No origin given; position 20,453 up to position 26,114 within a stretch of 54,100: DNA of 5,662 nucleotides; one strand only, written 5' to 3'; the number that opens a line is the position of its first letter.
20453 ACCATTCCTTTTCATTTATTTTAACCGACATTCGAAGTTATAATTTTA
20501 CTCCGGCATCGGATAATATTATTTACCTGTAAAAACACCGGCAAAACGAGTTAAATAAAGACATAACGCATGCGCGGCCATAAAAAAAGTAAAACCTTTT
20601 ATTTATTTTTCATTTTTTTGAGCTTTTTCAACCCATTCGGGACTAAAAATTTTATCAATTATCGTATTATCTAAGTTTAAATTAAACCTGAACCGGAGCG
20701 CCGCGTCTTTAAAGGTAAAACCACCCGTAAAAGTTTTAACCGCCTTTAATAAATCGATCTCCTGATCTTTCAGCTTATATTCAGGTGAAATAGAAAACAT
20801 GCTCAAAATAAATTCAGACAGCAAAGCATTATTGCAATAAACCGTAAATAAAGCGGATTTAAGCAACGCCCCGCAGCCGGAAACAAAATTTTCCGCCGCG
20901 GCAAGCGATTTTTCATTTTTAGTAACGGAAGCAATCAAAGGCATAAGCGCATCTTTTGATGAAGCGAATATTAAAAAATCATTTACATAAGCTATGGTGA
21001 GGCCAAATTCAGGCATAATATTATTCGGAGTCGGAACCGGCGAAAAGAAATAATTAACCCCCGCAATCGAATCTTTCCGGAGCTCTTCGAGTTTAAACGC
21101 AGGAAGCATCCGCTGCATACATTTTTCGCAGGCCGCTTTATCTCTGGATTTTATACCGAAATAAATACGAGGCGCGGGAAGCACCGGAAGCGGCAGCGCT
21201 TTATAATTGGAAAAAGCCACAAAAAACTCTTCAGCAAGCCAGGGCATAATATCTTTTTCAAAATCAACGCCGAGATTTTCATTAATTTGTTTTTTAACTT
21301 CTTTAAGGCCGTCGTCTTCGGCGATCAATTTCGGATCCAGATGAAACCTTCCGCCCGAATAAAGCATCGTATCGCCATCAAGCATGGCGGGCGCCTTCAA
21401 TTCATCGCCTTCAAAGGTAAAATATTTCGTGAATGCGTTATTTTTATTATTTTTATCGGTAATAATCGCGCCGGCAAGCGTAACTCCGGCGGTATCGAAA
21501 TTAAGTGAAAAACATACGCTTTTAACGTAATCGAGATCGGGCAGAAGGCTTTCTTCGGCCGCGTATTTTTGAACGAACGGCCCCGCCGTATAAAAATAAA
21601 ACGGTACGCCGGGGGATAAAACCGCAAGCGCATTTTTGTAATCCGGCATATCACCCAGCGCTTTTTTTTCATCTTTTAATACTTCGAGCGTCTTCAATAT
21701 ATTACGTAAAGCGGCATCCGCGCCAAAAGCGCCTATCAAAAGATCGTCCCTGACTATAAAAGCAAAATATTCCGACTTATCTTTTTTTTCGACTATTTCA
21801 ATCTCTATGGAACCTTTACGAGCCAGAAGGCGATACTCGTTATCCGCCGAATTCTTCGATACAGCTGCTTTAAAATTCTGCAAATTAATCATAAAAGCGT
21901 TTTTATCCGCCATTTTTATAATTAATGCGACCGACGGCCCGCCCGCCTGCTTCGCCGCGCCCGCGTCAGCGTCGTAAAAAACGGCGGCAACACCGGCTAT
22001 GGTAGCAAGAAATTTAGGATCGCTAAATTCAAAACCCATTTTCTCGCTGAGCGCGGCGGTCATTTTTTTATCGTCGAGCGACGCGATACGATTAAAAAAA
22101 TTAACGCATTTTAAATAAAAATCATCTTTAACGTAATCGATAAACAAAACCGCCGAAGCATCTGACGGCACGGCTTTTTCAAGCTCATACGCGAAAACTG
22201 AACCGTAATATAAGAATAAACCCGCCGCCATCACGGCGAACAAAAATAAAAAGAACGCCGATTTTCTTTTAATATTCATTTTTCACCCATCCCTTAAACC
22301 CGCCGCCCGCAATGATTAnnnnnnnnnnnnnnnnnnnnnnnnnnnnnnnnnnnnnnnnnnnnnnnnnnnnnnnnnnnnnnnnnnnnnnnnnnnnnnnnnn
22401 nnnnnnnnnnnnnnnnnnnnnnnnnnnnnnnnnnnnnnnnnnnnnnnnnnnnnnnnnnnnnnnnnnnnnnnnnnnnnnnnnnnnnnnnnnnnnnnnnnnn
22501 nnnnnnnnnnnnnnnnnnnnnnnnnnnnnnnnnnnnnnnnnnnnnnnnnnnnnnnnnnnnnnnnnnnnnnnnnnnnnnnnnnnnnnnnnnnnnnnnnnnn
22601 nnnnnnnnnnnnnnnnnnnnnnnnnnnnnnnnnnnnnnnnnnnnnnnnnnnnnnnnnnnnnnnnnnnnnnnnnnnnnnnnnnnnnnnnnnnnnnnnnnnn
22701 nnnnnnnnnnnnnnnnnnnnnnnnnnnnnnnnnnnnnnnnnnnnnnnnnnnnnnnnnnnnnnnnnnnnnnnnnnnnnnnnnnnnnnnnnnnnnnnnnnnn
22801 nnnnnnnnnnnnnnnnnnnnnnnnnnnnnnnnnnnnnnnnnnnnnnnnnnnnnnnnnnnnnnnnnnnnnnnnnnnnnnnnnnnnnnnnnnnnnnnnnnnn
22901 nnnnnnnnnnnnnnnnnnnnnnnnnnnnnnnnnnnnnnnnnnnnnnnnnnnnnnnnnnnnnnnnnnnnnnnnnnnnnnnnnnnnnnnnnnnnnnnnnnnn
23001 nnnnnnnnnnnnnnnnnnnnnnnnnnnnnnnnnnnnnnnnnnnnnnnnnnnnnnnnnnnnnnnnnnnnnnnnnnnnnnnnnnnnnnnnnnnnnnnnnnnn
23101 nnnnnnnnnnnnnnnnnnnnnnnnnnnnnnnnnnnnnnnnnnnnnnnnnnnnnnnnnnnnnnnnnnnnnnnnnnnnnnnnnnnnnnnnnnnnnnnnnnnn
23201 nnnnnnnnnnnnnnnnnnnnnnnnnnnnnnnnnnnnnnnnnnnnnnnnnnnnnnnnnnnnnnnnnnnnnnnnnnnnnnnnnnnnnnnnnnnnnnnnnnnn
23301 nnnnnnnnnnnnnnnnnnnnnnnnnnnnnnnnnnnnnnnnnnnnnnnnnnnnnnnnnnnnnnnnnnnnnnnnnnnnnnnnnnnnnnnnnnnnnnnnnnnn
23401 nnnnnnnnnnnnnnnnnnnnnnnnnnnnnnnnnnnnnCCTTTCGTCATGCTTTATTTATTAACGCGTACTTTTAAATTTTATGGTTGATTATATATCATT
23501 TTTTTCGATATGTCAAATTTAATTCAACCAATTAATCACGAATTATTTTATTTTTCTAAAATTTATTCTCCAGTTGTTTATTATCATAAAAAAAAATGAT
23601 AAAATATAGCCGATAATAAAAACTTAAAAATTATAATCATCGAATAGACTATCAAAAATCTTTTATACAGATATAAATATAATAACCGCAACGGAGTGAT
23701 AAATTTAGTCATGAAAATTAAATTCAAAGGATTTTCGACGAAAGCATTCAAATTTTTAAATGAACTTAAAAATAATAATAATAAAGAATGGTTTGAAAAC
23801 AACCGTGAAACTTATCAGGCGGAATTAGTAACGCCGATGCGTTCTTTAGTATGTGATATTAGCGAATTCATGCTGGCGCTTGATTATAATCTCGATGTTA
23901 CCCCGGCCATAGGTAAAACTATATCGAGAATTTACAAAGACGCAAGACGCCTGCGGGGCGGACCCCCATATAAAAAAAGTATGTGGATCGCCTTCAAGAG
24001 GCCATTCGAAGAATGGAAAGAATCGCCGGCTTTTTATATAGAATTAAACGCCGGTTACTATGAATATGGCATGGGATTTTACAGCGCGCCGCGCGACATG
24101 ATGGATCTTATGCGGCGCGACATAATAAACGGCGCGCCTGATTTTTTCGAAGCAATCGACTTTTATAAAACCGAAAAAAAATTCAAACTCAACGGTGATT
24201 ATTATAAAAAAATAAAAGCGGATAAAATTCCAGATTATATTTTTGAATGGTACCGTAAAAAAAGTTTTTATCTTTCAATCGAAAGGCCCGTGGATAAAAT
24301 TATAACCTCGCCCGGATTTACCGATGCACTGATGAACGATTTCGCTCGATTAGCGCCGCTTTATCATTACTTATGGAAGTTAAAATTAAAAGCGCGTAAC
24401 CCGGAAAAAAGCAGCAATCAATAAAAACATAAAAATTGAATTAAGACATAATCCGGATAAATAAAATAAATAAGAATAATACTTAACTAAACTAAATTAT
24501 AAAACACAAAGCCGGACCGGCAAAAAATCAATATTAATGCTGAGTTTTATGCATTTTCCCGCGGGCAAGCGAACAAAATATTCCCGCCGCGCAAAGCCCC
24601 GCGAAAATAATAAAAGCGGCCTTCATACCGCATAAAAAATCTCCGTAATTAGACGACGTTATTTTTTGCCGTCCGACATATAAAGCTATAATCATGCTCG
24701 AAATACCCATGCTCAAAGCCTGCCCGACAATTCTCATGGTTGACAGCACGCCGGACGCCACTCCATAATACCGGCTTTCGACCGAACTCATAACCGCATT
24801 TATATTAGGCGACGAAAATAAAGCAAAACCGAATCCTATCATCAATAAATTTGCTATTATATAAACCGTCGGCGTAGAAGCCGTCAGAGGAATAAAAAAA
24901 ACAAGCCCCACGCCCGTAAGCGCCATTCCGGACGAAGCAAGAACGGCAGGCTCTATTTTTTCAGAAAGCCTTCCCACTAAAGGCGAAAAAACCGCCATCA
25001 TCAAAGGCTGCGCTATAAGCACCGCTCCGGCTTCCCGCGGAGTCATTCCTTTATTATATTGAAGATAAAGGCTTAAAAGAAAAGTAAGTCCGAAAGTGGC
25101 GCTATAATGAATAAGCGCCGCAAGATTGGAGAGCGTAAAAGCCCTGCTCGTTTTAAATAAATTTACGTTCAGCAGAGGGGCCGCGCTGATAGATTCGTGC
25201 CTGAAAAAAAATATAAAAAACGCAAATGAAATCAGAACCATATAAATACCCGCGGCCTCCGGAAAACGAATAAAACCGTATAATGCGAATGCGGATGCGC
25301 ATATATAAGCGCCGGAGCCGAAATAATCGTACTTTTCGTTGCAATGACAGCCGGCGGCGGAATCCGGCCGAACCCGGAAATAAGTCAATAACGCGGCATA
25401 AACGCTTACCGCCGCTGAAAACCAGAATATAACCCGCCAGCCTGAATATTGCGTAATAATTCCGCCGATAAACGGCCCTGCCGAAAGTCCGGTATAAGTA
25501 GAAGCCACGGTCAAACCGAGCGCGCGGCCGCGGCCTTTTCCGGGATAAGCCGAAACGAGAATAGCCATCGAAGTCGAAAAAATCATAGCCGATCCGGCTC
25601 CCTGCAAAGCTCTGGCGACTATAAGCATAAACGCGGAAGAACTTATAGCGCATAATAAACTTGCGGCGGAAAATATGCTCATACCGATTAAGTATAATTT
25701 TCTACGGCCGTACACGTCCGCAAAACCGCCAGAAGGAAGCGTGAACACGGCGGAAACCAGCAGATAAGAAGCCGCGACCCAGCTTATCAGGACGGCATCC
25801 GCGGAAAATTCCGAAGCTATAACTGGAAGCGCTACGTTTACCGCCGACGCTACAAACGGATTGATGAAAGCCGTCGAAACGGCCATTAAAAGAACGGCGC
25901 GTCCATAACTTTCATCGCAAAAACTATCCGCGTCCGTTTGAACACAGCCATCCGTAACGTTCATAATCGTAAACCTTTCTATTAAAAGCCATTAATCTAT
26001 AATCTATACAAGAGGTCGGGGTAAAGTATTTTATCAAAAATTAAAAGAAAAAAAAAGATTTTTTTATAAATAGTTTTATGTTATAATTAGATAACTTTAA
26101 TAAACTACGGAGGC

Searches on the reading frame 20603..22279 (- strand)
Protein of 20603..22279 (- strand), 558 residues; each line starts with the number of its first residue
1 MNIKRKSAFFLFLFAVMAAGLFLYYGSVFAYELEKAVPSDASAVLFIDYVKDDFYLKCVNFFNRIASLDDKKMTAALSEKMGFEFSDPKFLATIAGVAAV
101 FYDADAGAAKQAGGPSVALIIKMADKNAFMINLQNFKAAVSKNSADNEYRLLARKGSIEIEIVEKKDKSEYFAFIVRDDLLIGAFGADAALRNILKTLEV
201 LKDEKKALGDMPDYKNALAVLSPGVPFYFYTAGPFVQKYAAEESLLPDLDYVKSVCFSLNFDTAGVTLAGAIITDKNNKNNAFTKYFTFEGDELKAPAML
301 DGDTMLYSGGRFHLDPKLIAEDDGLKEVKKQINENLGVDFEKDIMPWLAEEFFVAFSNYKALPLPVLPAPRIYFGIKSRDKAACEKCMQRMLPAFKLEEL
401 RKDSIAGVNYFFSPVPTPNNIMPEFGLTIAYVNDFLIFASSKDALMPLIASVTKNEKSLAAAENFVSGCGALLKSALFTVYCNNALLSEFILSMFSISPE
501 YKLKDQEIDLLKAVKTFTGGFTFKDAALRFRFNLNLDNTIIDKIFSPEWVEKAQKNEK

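Call 41: search_protein_families(library=pfam, proteins=[window:20603-22279:-], max_evalue=0.00001)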
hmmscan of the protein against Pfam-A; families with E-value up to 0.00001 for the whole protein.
window:20603-22279:- (558 aa): 1 family
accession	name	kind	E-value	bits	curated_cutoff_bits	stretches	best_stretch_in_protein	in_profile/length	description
PF11832.13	DUF3352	-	3e-22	79.4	26.8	1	323-539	75-283/536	Protein of unknown function (DUF3352)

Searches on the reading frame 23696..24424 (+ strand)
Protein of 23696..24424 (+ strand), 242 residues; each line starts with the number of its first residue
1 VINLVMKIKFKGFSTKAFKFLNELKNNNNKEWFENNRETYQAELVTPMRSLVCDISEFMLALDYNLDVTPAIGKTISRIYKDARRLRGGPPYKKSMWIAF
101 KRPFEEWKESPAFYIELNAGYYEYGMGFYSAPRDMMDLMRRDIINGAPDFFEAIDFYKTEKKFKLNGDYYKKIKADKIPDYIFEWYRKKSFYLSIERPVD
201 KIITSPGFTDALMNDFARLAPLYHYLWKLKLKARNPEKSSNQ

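Call 41: search_protein_families(library=pfam, proteins=[window:23696-24424:+], max_evalue=0.00001)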
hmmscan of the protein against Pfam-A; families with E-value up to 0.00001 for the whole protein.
window:23696-24424:+ (242 aa): 1 family
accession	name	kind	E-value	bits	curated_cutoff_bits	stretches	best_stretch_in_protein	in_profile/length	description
PF09365.15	DUF2461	-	7.4e-45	153.9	22.8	1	17-225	2-208/208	Conserved hypothetical protein (DUF2461)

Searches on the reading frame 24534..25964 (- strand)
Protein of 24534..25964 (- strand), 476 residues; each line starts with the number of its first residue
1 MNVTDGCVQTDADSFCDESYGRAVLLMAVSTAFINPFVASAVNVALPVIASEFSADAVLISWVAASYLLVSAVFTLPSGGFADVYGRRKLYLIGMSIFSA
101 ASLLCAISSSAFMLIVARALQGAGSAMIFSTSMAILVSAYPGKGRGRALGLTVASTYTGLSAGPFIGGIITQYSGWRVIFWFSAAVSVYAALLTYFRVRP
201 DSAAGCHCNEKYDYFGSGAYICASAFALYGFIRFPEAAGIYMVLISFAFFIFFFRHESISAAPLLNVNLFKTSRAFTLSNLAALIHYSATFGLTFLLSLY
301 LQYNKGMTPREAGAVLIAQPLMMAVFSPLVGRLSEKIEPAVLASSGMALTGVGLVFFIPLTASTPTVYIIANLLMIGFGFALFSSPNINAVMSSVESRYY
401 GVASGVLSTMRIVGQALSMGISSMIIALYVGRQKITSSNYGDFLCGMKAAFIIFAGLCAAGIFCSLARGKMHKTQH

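Call 41: search_protein_families(library=pfam, proteins=[window:24534-25964:-], max_evalue=0.00001)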
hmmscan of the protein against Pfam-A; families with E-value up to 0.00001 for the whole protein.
window:24534-25964:- (476 aa): 2 families
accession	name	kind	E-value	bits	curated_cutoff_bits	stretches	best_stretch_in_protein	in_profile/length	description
PF07690.21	MFS_1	-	6.9e-52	176.9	33.4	2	31-269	4-231/347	Major Facilitator Superfamily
PF00083.30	Sugar_tr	-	1.2e-09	38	22.3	1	31-196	16-190/452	Sugar (and other) transporter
